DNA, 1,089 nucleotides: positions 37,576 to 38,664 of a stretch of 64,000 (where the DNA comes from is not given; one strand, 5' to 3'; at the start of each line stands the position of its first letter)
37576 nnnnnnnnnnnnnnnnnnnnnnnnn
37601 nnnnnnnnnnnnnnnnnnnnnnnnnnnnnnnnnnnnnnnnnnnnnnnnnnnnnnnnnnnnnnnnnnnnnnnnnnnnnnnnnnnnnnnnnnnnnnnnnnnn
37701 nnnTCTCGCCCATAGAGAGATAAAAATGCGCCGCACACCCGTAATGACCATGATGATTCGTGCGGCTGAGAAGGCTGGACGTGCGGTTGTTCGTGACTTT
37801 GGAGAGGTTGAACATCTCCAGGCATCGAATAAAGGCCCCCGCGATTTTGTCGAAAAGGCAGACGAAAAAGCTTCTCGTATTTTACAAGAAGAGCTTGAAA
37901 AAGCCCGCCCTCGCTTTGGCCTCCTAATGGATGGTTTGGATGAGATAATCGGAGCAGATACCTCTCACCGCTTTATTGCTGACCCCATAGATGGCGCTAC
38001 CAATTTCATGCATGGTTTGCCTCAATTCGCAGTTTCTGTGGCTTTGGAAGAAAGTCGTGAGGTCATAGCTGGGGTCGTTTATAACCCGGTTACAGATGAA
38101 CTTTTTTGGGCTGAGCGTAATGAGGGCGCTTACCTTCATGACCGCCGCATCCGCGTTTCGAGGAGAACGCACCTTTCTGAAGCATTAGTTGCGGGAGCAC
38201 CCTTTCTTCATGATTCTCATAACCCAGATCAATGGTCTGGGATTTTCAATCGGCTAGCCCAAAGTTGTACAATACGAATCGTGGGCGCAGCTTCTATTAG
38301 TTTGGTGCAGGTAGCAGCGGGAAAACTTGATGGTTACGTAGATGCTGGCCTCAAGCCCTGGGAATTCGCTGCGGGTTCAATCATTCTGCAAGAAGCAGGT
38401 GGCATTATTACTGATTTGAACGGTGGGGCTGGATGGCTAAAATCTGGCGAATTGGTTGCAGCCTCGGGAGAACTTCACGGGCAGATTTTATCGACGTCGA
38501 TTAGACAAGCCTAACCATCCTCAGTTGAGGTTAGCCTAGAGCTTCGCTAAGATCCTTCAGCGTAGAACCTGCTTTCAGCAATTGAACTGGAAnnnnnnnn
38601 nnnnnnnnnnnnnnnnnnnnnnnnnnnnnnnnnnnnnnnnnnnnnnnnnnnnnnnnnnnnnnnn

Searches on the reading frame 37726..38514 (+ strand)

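Call 14: search_protein_families(library=ncbifam, max_evalue=1e-25, proteins=[window:37726-38514:+])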
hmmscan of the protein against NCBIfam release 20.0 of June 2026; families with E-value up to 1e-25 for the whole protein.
window:37726-38514:+ (262 aa): 4 families
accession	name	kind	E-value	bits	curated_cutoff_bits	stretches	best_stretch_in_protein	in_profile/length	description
NF008027.1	PRK10757.1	equivalog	6.6e-56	189.2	332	1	5-256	3-255/267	inositol-1-monophosphatase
TIGR02067.1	his_9_HisN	equivalog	5.5e-46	157.1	275.15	1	8-256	3-249/252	histidinol-phosphatase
NF009321.0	PRK12676.1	equivalog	1.5e-36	125.8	264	1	11-256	12-260/264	bifunctional fructose-bisphosphatase/inositol-phosphate phosphatase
TIGR01331.1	bisphos_cysQ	equivalog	8.7e-30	104.1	228.8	1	9-233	4-229/250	3'(2'),5'-bisphosphate nucleotidase CysQ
